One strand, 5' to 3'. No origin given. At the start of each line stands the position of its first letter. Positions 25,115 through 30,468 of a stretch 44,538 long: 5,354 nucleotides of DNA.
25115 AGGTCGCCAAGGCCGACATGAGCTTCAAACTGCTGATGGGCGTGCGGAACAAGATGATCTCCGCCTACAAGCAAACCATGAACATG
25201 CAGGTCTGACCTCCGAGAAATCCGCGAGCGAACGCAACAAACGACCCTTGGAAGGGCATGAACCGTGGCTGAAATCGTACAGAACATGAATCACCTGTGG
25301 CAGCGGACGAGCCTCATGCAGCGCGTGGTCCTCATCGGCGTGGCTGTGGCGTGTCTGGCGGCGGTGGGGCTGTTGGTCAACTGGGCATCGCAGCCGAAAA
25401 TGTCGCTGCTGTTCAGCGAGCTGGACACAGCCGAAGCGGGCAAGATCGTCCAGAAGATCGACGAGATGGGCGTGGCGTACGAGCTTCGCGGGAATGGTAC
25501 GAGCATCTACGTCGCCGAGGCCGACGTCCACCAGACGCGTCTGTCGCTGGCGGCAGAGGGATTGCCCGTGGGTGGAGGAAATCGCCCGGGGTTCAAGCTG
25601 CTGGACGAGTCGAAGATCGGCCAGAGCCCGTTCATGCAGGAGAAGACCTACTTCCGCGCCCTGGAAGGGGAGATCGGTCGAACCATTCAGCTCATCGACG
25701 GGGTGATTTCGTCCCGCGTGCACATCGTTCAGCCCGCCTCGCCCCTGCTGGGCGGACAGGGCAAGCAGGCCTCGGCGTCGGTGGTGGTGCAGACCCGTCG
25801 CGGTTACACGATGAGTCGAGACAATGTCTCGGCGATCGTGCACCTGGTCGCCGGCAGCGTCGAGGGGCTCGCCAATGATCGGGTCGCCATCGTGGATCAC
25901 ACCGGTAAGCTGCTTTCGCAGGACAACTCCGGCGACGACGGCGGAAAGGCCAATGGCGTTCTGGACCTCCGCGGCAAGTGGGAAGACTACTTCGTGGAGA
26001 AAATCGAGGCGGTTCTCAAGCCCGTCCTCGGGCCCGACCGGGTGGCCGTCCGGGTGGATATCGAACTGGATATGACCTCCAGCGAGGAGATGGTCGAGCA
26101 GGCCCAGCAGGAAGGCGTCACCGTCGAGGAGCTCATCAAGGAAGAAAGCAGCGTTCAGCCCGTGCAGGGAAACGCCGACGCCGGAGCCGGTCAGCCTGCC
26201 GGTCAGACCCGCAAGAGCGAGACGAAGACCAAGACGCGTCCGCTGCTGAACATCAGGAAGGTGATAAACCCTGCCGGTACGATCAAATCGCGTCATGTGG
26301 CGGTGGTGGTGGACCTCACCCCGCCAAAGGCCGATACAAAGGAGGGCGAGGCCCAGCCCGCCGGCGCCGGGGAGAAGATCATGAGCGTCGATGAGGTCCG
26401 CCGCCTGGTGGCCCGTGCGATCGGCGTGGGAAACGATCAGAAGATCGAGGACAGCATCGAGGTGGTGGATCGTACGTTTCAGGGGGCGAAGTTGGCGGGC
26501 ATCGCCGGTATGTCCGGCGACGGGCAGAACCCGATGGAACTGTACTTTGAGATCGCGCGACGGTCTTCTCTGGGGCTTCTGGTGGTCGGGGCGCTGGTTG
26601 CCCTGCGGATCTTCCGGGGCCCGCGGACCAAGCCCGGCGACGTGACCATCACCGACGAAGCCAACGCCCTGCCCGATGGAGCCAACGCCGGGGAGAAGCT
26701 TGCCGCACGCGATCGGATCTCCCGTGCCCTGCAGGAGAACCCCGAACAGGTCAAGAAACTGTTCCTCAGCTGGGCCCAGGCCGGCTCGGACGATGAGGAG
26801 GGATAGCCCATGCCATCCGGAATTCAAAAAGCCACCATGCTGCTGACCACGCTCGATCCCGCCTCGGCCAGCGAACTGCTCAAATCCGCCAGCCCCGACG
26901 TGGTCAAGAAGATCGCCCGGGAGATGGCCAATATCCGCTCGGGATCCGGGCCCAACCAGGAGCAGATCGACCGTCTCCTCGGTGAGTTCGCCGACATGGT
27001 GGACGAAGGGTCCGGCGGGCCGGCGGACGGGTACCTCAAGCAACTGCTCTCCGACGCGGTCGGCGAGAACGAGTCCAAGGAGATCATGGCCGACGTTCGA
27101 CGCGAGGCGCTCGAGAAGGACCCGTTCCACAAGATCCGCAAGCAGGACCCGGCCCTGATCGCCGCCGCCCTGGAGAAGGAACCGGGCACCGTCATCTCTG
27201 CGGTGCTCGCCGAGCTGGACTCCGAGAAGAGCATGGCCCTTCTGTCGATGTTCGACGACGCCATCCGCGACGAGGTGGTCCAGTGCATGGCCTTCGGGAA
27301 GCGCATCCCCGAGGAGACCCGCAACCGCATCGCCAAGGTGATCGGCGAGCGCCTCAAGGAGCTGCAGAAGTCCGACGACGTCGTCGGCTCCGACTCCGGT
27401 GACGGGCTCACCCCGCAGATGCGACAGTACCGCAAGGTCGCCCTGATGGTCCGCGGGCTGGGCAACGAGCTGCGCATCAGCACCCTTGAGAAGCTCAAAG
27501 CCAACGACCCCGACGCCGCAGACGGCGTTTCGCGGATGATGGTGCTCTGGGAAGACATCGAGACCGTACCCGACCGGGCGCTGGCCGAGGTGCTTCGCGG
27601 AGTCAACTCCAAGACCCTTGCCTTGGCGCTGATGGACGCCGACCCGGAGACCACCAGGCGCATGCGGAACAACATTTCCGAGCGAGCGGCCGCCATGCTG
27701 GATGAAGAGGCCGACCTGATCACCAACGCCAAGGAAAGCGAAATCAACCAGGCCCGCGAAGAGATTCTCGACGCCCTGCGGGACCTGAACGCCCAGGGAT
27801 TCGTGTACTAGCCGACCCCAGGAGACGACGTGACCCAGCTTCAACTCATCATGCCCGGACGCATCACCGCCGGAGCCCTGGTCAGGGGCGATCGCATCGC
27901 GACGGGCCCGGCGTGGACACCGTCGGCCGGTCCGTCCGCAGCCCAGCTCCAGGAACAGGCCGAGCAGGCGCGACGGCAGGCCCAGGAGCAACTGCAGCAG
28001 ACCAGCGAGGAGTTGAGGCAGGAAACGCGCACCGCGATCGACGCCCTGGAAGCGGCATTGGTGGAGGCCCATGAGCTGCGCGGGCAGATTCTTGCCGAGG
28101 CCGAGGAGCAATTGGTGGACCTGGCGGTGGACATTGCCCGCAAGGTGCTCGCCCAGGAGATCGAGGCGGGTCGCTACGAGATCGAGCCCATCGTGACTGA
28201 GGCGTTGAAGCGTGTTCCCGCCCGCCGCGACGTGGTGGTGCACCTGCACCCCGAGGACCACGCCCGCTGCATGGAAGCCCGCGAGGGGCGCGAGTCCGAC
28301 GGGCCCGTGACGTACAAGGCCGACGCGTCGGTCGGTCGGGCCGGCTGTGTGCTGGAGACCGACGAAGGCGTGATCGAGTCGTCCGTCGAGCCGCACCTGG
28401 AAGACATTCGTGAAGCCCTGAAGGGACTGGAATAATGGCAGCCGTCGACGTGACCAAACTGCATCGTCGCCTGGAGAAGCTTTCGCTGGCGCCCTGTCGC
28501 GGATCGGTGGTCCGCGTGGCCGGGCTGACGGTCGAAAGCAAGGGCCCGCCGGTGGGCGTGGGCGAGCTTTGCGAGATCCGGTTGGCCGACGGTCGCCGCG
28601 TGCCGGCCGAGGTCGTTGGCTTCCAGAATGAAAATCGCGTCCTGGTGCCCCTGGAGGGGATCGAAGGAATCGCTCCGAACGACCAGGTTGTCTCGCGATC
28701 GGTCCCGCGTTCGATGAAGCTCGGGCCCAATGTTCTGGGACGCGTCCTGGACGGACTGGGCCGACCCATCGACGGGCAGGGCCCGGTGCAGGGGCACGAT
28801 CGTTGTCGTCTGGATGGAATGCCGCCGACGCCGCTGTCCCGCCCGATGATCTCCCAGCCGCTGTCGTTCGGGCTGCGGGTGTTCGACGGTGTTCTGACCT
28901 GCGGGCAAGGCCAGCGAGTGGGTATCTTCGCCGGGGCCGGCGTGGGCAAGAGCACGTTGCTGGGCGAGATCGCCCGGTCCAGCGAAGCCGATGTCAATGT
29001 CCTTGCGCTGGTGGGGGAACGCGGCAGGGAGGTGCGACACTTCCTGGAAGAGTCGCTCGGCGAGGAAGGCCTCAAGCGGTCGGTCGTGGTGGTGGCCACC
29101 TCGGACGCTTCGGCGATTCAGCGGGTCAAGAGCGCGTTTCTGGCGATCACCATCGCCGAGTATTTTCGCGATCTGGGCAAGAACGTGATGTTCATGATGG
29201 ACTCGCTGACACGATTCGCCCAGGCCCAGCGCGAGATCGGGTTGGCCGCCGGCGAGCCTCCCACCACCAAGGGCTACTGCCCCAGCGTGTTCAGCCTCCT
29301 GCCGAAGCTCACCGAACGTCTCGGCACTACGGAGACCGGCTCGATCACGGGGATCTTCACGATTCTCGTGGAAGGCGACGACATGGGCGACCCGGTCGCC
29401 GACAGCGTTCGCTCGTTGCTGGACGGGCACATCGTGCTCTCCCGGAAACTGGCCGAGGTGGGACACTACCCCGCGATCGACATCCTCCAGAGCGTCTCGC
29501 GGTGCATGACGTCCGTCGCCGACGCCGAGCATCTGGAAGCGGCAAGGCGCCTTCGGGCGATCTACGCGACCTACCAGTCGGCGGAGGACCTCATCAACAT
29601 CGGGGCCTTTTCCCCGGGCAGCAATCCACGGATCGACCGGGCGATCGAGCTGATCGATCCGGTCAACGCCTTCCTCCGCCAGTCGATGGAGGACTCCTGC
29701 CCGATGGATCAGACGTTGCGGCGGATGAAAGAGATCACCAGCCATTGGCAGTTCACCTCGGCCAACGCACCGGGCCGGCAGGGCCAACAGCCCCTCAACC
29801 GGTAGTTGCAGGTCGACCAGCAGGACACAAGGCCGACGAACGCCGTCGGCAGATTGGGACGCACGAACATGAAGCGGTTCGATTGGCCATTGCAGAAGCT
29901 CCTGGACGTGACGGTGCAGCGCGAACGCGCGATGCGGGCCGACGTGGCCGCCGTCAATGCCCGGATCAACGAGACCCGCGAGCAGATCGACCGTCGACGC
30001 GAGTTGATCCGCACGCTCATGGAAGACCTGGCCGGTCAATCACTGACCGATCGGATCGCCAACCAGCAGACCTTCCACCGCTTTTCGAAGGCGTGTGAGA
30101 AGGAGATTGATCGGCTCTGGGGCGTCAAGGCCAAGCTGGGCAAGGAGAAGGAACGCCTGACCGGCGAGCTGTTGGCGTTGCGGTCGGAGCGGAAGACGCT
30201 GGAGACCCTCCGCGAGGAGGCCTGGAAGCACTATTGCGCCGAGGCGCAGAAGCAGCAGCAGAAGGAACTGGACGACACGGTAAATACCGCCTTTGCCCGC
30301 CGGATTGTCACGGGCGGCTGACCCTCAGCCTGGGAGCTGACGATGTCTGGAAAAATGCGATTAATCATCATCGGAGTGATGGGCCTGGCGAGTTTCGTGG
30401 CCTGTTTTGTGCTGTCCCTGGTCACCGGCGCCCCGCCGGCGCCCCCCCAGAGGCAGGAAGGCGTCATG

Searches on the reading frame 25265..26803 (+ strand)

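Call 5: search_protein_families(library=pfam, max_evalue=0.01, proteins=[window:25265-26803:+])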
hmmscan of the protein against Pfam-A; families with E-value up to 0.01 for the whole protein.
window:25265-26803:+ (513 aa): 2 families
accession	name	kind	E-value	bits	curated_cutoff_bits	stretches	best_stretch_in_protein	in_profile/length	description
PF01514.23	YscJ_FliF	-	1.7e-54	184.9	24.4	1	42-219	2-179/179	Secretory protein of YscJ/FliF family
PF08345.17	YscJ_FliF_C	-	2.8e-14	54.2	23.8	1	251-405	1-147/147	Flagellar M-ring protein C-terminal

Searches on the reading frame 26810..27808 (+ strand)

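Call 5: search_protein_families(library=pfam, max_evalue=0.01, proteins=[window:26810-27808:+])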
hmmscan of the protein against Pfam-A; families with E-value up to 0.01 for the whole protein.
window:26810-27808:+ (333 aa): 4 families
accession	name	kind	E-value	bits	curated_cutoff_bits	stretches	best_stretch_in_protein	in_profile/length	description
PF01706.21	FliG_C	-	1e-23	84.1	23.3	1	227-330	1-104/108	FliG C-terminal domain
PF14842.11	FliG_N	-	1.3e-19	71.2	25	1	3-103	3-101/104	FliG N-terminal domain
PF14841.11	FliG_M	-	5.5e-15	55.8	25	2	115-187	2-74/76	FliG middle domain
PF03448.22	MgtE_N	-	0.00036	21.5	25.9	0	119-169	44-88/102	MgtE intracellular N domain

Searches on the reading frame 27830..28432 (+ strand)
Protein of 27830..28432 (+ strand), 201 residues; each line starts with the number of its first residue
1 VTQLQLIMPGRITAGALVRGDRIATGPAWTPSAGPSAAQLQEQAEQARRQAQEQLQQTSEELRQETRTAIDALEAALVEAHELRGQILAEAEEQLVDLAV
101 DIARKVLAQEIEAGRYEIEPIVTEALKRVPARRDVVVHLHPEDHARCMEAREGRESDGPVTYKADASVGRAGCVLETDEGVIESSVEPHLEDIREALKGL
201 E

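Call 5: search_protein_families(library=pfam, max_evalue=0.01, proteins=[window:27830-28432:+])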
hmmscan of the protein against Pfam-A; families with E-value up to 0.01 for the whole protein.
window:27830-28432:+ (201 aa): 2 families
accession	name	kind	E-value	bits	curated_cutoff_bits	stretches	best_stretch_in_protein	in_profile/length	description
PF02108.21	FliH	-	2e-19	70.2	24.1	1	69-191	3-126/128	Flagellar assembly protein FliH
PF01442.23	Apolipoprotein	-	0.0029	17.8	90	0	39-127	48-128/190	Apolipoprotein A1/A4/E domain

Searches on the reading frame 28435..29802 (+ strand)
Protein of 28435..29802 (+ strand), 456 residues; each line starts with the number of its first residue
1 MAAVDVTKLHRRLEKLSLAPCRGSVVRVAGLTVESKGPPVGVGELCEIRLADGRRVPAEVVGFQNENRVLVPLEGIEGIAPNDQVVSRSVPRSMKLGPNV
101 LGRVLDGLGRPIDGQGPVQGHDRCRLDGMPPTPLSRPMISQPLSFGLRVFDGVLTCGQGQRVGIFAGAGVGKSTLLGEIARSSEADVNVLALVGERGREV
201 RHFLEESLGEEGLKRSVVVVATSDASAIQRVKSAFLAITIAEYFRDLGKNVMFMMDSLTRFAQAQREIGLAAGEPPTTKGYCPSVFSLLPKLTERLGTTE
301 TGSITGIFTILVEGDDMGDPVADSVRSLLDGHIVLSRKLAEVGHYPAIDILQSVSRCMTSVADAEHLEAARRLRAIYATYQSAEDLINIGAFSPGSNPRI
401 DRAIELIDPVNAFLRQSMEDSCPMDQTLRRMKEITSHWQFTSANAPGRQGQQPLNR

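Call 5: search_protein_families(library=pfam, max_evalue=0.01, proteins=[window:28435-29802:+])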
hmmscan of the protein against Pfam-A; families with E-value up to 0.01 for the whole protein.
window:28435-29802:+ (456 aa): 3 families
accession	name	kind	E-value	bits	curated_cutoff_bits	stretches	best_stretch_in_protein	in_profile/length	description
PF00006.31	ATP-synt_ab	-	2.2e-86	289.3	29.5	1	146-355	1-213/213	ATP synthase alpha/beta family, nucleotide-binding domain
PF18269.6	T3SS_ATPase_C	-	1.1e-27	96.1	22.7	1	363-433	2-72/72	T3SS EscN ATPase C-terminal domain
PF02874.29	ATP-synt_ab_N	-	1.8e-06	28.8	20.9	1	25-86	1-66/69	ATP synthase alpha/beta family, beta-barrel domain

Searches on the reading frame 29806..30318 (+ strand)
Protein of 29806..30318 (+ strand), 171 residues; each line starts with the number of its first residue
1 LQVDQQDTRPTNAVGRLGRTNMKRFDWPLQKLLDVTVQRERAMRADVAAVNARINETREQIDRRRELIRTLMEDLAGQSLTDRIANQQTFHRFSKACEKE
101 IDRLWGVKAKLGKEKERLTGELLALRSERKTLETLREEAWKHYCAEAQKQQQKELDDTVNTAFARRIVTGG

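Call 5: search_protein_families(library=pfam, max_evalue=0.01, proteins=[window:29806-30318:+])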
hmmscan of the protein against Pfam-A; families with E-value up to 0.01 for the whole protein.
window:29806-30318:+ (171 aa): 2 families
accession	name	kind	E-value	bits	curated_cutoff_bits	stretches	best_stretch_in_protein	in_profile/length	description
PF02050.21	FliJ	-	3.8e-11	43.7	28.4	1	47-162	7-122/123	Flagellar FliJ protein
PF00601.24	Flu_NS2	-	0.0061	17.4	25.9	1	45-94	26-73/108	Influenza non-structural protein (NS2)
